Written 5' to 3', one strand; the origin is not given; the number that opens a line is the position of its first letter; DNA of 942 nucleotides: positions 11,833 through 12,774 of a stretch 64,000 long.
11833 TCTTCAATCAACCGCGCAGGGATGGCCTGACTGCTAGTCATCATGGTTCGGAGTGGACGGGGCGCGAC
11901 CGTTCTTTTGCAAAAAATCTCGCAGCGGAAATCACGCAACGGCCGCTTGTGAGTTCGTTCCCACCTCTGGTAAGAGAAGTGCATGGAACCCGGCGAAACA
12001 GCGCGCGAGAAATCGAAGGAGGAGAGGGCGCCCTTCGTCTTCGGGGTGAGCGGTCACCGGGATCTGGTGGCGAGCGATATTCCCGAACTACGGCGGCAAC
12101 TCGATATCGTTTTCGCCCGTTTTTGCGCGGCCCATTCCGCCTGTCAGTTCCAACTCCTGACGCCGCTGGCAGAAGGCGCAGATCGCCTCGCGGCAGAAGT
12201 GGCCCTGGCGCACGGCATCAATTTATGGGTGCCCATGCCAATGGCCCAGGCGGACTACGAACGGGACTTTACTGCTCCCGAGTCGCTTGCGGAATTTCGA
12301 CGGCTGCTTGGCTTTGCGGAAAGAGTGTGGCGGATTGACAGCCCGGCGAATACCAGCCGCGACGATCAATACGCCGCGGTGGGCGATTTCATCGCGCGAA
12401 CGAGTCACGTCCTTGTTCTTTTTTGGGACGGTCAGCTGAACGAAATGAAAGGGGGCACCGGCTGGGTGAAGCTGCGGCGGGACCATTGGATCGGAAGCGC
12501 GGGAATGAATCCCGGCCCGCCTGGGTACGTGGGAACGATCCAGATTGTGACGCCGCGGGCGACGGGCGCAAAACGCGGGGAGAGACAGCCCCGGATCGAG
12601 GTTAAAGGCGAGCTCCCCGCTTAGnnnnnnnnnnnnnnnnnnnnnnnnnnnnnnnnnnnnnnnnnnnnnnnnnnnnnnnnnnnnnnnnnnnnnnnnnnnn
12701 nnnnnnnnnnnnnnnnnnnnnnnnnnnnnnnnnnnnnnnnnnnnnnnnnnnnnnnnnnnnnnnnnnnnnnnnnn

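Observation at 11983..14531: Convergent pair: stand-alone SLOG-like protein and a TPR - SLOG-like - nucleotide cyclase fusion with overlapping stop codons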

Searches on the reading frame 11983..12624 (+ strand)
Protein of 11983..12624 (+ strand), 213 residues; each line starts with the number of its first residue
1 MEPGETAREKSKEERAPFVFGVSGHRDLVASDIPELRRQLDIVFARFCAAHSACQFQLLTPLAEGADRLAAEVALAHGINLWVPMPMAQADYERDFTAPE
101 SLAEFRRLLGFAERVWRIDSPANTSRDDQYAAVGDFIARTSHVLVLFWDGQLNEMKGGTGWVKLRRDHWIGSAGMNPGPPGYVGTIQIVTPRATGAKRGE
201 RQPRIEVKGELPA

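Call 3: search_protein_families(library=pfam, proteins=[window:11983-12624:+], max_evalue=0.1)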
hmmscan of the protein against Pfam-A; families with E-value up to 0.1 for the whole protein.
window:11983-12624:+ (213 aa): 0 families

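Call 6: search_protein_families(library=ncbifam, proteins=[window:11983-12624:+], max_evalue=0.1)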
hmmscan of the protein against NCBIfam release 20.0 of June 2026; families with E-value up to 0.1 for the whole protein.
window:11983-12624:+ (213 aa): 0 families

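Call 7: search_protein_families(library=padloc, proteins=[window:11983-12624:+], max_evalue=0.1)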
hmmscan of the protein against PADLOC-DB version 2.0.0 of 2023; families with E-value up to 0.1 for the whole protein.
window:11983-12624:+ (213 aa): 0 families

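Call 8: find_homologous_proteins(query=window:11983-12624:+)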
Query window:11983-12624:+ (213 aa): 500 proteins with E <= 0.001 among 1314 candidates; the best 120 are listed.
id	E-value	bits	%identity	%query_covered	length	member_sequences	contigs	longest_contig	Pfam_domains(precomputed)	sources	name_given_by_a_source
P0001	6.6e-141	485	100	100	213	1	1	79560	-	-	-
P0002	4.3e-75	270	61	94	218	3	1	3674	-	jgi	jgi:hypothetical protein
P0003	4.4e-75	270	62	96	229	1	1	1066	-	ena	-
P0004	1.6e-73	265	63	96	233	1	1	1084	-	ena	-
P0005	2.4e-73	264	62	93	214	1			-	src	-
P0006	3.9e-73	264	62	96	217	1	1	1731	-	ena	-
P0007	4.2e-73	264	60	96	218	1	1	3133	-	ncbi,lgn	-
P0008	1.6e-72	262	60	100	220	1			-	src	-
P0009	2.1e-72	261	62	94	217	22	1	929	-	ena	-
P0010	2.0e-71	258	64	93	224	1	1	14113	-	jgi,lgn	jgi:hypothetical protein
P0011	3.8e-71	257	61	93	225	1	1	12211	-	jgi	jgi:hypothetical protein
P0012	3.8e-71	257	59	98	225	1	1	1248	-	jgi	jgi:hypothetical protein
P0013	6.6e-71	256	60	95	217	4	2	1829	-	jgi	jgi:hypothetical protein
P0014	6.7e-71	256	61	92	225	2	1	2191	-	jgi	jgi:hypothetical protein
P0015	7.6e-71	256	61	94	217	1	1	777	-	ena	-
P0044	1.2e-68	249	60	94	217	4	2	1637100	-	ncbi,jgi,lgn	ncbi:MAG: hypothetical protein QOE26_1695 [Verrucomicrobiota bacterium]|jgi:hypothetical protein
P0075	1.4e-66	242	57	93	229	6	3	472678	-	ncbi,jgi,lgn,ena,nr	ncbi:MAG: hypothetical protein DME97_05520 [Verrucomicrobia bacterium]|nr:MAG: hypothetical protein 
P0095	1.4e-65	239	61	95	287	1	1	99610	-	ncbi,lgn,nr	ncbi:MAG TPA: hypothetical protein VGW39_07355 [Chthoniobacterales bacterium]|nr:hypothetical protei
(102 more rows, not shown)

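Call 9: search_solved_structures(query=window:11983-12624:+, max_evalue=10)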
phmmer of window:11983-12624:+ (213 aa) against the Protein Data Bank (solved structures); distinct sequences matched with E-value up to 10: 1.
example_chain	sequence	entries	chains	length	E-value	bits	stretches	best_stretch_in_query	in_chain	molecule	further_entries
11xu_G1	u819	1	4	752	1.3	11.8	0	4-50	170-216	Double zinc ribbon and ankyrin repeat-containing protein 1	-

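Call 17: search_solved_structures(query=A1, max_evalue=10)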
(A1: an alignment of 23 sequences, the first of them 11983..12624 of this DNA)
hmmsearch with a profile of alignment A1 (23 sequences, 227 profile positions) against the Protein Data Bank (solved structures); distinct sequences matched with E-value up to 10: 2.
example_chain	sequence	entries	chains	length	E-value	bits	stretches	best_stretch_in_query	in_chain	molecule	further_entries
3bem_A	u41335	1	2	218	0.29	13.4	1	99-162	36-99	Putative NAD(P)H nitroreductase ydfN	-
2ln7_A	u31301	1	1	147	1.1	11.6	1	23-48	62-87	LPXTG-site transpeptidase family protein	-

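Call 21: find_encoding_contigs(protein=P0044, flank=8000, max_places=2)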
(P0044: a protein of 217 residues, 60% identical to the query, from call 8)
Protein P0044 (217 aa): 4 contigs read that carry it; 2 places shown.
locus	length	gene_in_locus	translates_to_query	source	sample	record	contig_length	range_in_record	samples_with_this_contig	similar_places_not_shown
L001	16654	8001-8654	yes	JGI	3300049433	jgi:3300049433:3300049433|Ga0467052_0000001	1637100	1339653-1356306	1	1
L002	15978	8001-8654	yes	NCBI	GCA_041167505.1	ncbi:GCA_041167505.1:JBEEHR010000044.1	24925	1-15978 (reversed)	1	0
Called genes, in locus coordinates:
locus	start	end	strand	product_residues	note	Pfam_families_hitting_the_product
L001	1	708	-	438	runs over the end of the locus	PF01555:N6_N4_Mtase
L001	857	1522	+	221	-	-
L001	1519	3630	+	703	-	PF05226:CHASE2, PF00211:Guanylate_cyc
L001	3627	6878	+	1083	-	PF00515:TPR_1 (faint), PF07719:TPR_2 (faint), PF13181:TPR_8 (faint), PF17874:TPR_MalT, PF13424:TPR_12 (weak), PF17874:TPR_MalT, PF12770:CHAT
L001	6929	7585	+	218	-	-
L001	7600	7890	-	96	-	PF13828:DUF4190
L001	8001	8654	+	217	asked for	-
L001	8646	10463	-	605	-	PF13428:TPR_14 (faint), PF14559:TPR_19 (weak), PF20308:TPR-S, PF23914:TPR_CcmH_CycH (faint), PF13281:MAP3K_TRAF_bd, PF00211:Guanylate_cyc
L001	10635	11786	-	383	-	PF07683:CobW_C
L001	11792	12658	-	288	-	PF00082:Peptidase_S8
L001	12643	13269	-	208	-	PF13185:GAF_2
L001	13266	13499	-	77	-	-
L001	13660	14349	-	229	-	PF04542:Sigma70_r2 (faint)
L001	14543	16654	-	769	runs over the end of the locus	PF01569:PAP2 (weak), PF22778:VCPO_2nd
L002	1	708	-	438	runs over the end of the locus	PF01555:N6_N4_Mtase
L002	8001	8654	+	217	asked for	-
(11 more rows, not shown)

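Call 22: find_encoding_contigs(protein=P0075, flank=8000, max_places=2)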
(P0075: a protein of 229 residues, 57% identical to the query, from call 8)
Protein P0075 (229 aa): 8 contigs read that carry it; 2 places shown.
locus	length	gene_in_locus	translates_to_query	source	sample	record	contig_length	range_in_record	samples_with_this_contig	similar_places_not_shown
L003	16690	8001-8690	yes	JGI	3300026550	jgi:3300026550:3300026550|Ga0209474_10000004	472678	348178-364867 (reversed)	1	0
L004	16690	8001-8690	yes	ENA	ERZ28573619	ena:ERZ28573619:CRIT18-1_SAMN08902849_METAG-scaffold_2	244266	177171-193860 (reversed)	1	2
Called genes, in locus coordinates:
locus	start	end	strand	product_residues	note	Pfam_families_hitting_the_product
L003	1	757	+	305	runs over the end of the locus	-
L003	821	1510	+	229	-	-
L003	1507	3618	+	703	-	PF05226:CHASE2, PF00211:Guanylate_cyc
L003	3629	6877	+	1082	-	PF13424:TPR_12 (faint), PF00515:TPR_1 (faint), PF07719:TPR_2 (faint), PF13176:TPR_7 (faint), PF13181:TPR_8 (faint), PF17874:TPR_MalT, PF12770:CHAT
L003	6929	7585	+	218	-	-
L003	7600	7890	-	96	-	PF13828:DUF4190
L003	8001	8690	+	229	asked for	-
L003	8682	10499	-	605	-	PF13428:TPR_14 (faint), PF14559:TPR_19 (faint), PF23914:TPR_CcmH_CycH (faint), PF13281:MAP3K_TRAF_bd, PF20308:TPR-S, PF00211:Guanylate_cyc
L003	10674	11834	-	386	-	PF07683:CobW_C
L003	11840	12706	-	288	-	PF00082:Peptidase_S8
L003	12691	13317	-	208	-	PF13185:GAF_2 (weak)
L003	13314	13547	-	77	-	-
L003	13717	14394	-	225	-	PF04542:Sigma70_r2 (faint)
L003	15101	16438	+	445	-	-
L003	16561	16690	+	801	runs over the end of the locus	PF12704:MacB_PCD, PF02687:FtsX, PF12704:MacB_PCD, PF02687:FtsX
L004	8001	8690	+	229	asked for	-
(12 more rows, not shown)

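Call 23: find_encoding_contigs(protein=P0095, flank=8000, max_places=2)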
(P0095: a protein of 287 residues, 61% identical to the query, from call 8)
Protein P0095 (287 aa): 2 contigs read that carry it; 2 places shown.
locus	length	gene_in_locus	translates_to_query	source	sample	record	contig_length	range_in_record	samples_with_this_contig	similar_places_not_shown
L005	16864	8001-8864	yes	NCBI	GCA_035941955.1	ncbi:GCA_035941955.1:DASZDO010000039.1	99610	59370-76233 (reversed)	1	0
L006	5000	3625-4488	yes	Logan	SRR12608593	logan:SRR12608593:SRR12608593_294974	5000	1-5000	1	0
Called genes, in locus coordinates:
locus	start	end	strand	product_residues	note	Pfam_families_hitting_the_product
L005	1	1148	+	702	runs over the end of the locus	PF05226:CHASE2, PF00211:Guanylate_cyc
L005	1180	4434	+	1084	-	PF00515:TPR_1 (faint), PF07719:TPR_2 (faint), PF13176:TPR_7 (faint), PF13181:TPR_8 (faint), PF10952:DUF2753 (faint), PF17874:TPR_MalT, PF13424:TPR_12, PF12770:CHAT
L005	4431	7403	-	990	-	PF13424:TPR_12, PF24885:TPR_NPHP3, PF13424:TPR_12, PF24885:TPR_NPHP3, PF24885:TPR_NPHP3, PF13374:TPR_10, PF13424:TPR_12, PF24885:TPR_NPHP3, +39 more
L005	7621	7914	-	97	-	PF13828:DUF4190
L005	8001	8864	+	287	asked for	-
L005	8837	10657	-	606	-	PF13281:MAP3K_TRAF_bd, PF20308:TPR-S, PF00211:Guanylate_cyc (weak)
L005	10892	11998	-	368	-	PF07683:CobW_C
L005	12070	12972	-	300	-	PF00082:Peptidase_S8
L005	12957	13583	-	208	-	PF13185:GAF_2 (weak)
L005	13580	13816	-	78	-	-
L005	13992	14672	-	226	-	PF04542:Sigma70_r2 (faint)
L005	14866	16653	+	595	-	PF13271:DUF4062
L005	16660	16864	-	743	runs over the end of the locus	PF13428:TPR_14 (faint), PF00486:Trans_reg_C, PF00515:TPR_1 (faint), PF13176:TPR_7 (faint), PF13424:TPR_12 (weak), PF13432:TPR_16 (weak), PF14559:TPR_19 (weak), PF07719:TPR_2 (weak), +5 more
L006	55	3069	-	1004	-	PF13424:TPR_12, PF24885:TPR_NPHP3, PF13424:TPR_12, PF13374:TPR_10, PF13424:TPR_12, PF24885:TPR_NPHP3, PF13374:TPR_10, PF13424:TPR_12, +37 more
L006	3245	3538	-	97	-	PF13828:DUF4190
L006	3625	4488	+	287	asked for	-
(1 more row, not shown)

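Call 26: predict_structure(alignment_id=A1)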
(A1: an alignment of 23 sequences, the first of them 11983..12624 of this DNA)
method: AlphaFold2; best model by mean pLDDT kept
length: 213 residues; sequences in the alignment: 23
mean_pLDDT: 85.4   pTM: 0.83
mean pLDDT of the five models: 85.4, 85.3, 84.3, 84.1, 82.7
residues with pLDDT >= 90: 114; 70-90: 73; 50-70: 13; < 50: 13
segments of 3 or more residues with pLDDT < 50: 1-13
pLDDT, mean of each block of 10 residues (from residue 1): 44 73 88 93 96 95 94 98 96 94 97 94 84 93 89 77 85 76 86 62 77 87
secondary structure, 60 per line:
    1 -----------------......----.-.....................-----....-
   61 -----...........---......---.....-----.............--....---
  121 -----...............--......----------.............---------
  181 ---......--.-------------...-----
elements in order: E18-23 H30-50 E56-59 H66-76 E80-85 H89-93 H99-111 E114-117 H126-140 E143-148 H159-171 E184-189 E206-208

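Call 30: fold_search(model_id=the predicted structure, library=pdb)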
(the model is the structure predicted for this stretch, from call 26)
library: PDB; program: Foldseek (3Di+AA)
matches with E <= 10: 1566; with E <= 0.001: 15
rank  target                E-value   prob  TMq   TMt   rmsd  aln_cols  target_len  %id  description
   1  2nx2                  9.0e-09  1.00  0.60  0.70   4.0       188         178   14  Crystal structure of protein ypsA from Bacillus subtilis, Pfam DUF1273 (released 2006-12-19)
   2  5mll_B                4.7e-05  1.00  0.48  0.47   5.1       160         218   12  Structure of HpDprA at 1.9 Angstroms resolution (released 2017-12-20)
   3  3uqz_C                6.0e-05  1.00  0.46  0.36   5.0       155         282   15  X-ray structure of DNA processing protein A (DprA) from Streptococcus pneumoniae (released 2012-08-29)
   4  8zva                  6.8e-05  1.00  0.40  0.29   5.2       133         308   15  structure of ShosA from E.coli APEC O1 (released 2025-04-09)
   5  5mll_A                8.7e-05  1.00  0.47  0.46   5.3       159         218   12  Structure of HpDprA at 1.9 Angstroms resolution (released 2017-12-20)
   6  3uqz_A                1.1e-04  1.00  0.47  0.36   5.0       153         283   15  X-ray structure of DNA processing protein A (DprA) from Streptococcus pneumoniae (released 2012-08-29)
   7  4ljl_A                1.1e-04  1.00  0.45  0.44   5.2       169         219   13  Structural insights into the unique single-stranded DNA binding mode of DNA processing protein A from Helicobacter pyl (released 2014-01-01)
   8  4ljk_G                1.3e-04  1.00  0.45  0.45   5.4       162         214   15  Structural insights into the unique single-stranded DNA binding mode of DNA processing protein A from Helicobacter pyl (released 2014-01-01)
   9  4ljk_B                1.3e-04  1.00  0.39  0.38   5.5       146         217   16  Structural insights into the unique single-stranded DNA binding mode of DNA processing protein A from Helicobacter pyl (released 2014-01-01)
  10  4ljr_A                2.0e-04  1.00  0.42  0.42   5.3       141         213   16  Structural insights into the unique single-stranded DNA binding mode of DNA processing protein A from Helicobacter pyl (released 2014-01-01)
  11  3maj                  2.4e-04  1.00  0.44  0.28   5.1       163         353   13  Crystal structure of putative DNA processing protein DprA from Rhodopseudomonas palustris CGA009 (released 2010-05-12)
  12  4ljk_F                2.7e-04  1.00  0.46  0.45   4.8       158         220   14  Structural insights into the unique single-stranded DNA binding mode of DNA processing protein A from Helicobacter pyl (released 2014-01-01)
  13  3uqz_B                2.9e-04  1.00  0.45  0.36   5.1       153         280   15  X-ray structure of DNA processing protein A (DprA) from Streptococcus pneumoniae (released 2012-08-29)
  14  4ljk_A                3.0e-04  1.00  0.46  0.46   5.3       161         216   15  Structural insights into the unique single-stranded DNA binding mode of DNA processing protein A from Helicobacter pyl (released 2014-01-01)
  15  4ljk_D                3.7e-04  1.00  0.45  0.45   5.4       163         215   15  Structural insights into the unique single-stranded DNA binding mode of DNA processing protein A from Helicobacter pyl (released 2014-01-01)
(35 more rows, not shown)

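Call 62: find_related_loci(query=A1, collection=genome_contigs, flank=10000)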
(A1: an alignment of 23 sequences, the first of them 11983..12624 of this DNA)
Query A1 (213 aa) in genome_contigs; peptide patterns used: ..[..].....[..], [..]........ (x = any residue, [..] = any of these).
600 stretches matched a pattern (row limit reached: there are more); 524 encode a relative of the query (tblastn E <= 1e-3); the best 80 are kept; 80 distinct loci.
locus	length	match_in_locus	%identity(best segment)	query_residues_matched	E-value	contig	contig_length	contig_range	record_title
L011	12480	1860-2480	60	15-212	2e-74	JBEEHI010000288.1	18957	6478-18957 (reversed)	MAG: Verrucomicrobiota bacterium isolate BP_766 scaffold_5957696, whole genome shotgun sequence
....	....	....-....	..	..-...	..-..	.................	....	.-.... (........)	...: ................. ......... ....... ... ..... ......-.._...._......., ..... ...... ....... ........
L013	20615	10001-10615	61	11-212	4e-71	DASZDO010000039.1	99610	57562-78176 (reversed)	MAG TPA_asm: Chthoniobacterales bacterium isolate SMAG_U6470 k141_42725, whole genome shotgun sequence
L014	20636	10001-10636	59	4-212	9e-70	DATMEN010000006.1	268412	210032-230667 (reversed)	MAG TPA_asm: Chthoniobacterales bacterium isolate SMAG_U13437 k141_415467, whole genome shotgun sequence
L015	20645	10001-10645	56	1-212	7e-69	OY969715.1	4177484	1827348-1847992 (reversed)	MAG: uncultured Verrucomicrobiae bacterium isolate MFD01916.bin.1.1 genome assembly, chromosome: 1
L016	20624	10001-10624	55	7-212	1e-68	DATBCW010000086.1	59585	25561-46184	MAG TPA_asm: Chthoniobacterales bacterium isolate SMAG_U5795 k141_335858, whole genome shotgun sequence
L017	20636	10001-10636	54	6-212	5e-68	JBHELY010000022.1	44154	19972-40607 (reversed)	MAG: Chthoniobacterales bacterium isolate S2_bin.4.strict S2_NODE_22, whole genome shotgun sequence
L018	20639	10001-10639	53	2-212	2e-67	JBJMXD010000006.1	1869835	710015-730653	MAG: Chthoniobacterales bacterium isolate H3_16_all_fractions_metab_conc_1_58_0 k255_7624711, whole genome shotgun seque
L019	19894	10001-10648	54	1-212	8e-67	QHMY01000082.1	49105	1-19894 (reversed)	MAG: Verrucomicrobia bacterium isolate AV89 14_0903_02_30cm_scaffold_1114_curated, whole genome shotgun sequence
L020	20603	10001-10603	59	15-212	6e-66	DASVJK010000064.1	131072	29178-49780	MAG TPA_asm: Chthoniobacterales bacterium isolate SMAG_U3017 k141_402201, whole genome shotgun sequence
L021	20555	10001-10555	54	18-212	6e-63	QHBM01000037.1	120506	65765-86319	MAG: Chthoniobacterales bacterium isolate RRmetagenome_bin20 antarctic_metabat_spec_bin_15_contig_398, whole genome shot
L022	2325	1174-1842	48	4-212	1e-63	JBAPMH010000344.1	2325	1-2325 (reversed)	MAG: Chthoniobacterales bacterium isolate MFD03584_ilm_asm_bin2 k127_57137, whole genome shotgun sequence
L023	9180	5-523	58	47-212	1e-61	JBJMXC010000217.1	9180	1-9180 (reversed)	MAG: Chthoniobacterales bacterium isolate H1_18_all_fractions_metab_conc_22_59_8 k255_6443948, whole genome shotgun sequ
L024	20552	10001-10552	52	18-198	2e-54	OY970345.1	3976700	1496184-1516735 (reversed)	MAG: uncultured Verrucomicrobiae bacterium isolate MFD04212.bin.2.122 genome assembly, chromosome: 1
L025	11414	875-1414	55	31-212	1e-48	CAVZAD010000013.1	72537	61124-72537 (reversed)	MAG: uncultured Verrucomicrobiae bacterium isolate MFD01916.bin.2.77 genome assembly, contig: contig_7165, whole genome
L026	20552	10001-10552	41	17-206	2e-41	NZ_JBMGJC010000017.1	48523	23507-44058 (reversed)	Pelotomaculum propionicicum strain C1 NODE_389_length_48523_cov_14.540334, whole genome shotgun sequence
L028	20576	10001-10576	43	15-195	5e-37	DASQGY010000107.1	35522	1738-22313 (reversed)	MAG TPA_asm: Bryobacteraceae bacterium isolate SMAG_U11819 k141_376613, whole genome shotgun sequence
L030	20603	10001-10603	41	7-194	7e-36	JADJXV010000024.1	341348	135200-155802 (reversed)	MAG: Ignavibacteria bacterium isolate Lyne_18-Q3-R50-59_BAT3C.229 tig00321951-10-3399310, whole genome shotgun sequence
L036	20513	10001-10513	43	3-162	4e-34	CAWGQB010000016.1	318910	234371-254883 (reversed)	MAG: uncultured proteobacterium isolate MFD04463.bin.2.159 genome assembly, contig: contig_54097, whole genome shotgun s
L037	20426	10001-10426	48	17-159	5e-34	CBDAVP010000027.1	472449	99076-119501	MAG: Isosphaeraceae bacterium isolate ab275c91-d314-4fdd-9813-228e12e7990d genome assembly, contig: contig_27, whole gen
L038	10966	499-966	42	17-162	4e-34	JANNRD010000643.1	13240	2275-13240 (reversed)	MAG: Acidobacteriota bacterium isolate SOY_31_metabat_379 SOY_31_k141_930924, whole genome shotgun sequence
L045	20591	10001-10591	39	17-204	3e-32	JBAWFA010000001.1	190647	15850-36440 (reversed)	MAG: Gammaproteobacteria bacterium isolate MFD05722_ilm_asm_bin35 k127_346980, whole genome shotgun sequence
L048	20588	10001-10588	41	15-193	5e-32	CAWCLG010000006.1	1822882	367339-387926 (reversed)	MAG: uncultured Gemmatimonadales bacterium isolate MFD03602.bin.2.71 genome assembly, contig: contig_4753, whole genome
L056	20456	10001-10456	42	17-160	2e-31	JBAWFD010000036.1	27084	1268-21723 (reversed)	MAG: Gammaproteobacteria bacterium isolate MFD05722_ilm_asm_bin28 k127_276356, whole genome shotgun sequence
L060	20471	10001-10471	39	13-162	4e-31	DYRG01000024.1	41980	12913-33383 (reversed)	MAG TPA_asm: Thiomargarita sp. isolate SulCav_GS10_10_37_43 SulCav_GS10_10_492_length_41980_cov_25_076637, whole genome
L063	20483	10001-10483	40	17-166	1e-30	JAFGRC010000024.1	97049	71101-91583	MAG: Bacteroidales bacterium isolate Zod_Metabat.810 k87_683332, whole genome shotgun sequence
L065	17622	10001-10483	42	17-169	1e-30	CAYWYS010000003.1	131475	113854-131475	MAG TPA_asm: uncultured Thioalkalivibrio sp. isolate SRP304446_co1_81 genome assembly, contig: NODE_45_length_131475_cov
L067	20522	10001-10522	42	3-167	2e-30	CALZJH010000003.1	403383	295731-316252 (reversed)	MAG: uncultured Woeseiaceae bacterium isolate FO_M_Gamma_098.1 genome assembly, contig: scaffold_6, whole genome shotgun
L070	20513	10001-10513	39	17-177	2e-30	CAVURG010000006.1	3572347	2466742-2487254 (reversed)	MAG: uncultured delta proteobacterium isolate MFD01299.bin.2.36 genome assembly, contig: contig_3968, whole genome shotg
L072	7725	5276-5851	39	17-192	2e-30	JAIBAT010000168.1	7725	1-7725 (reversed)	MAG: Candidatus Sumerlaeaceae bacterium isolate SSF23 NODE_204667_length_7725_cov_5.613714, whole genome shotgun sequenc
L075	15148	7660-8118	39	15-162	3e-30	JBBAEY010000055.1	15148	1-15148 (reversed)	MAG: Tissierellaceae bacterium isolate SO_2017_LW2_26 scaffold_8592_c1_LW138R_2017, whole genome shotgun sequence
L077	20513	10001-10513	39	7-169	2e-30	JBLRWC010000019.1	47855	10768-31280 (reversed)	MAG: Gammaproteobacteria bacterium isolate TamC05-01 NODE_381_length_47855_cov_72.647008, whole genome shotgun sequence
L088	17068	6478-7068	38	15-198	1e-29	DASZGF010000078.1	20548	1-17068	MAG TPA_asm: Candidatus Binataceae bacterium isolate SMAG_U6541 k141_1407259, whole genome shotgun sequence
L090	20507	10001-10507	37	20-194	2e-29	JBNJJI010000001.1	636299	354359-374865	MAG: Bacillota bacterium isolate BSe3 1, whole genome shotgun sequence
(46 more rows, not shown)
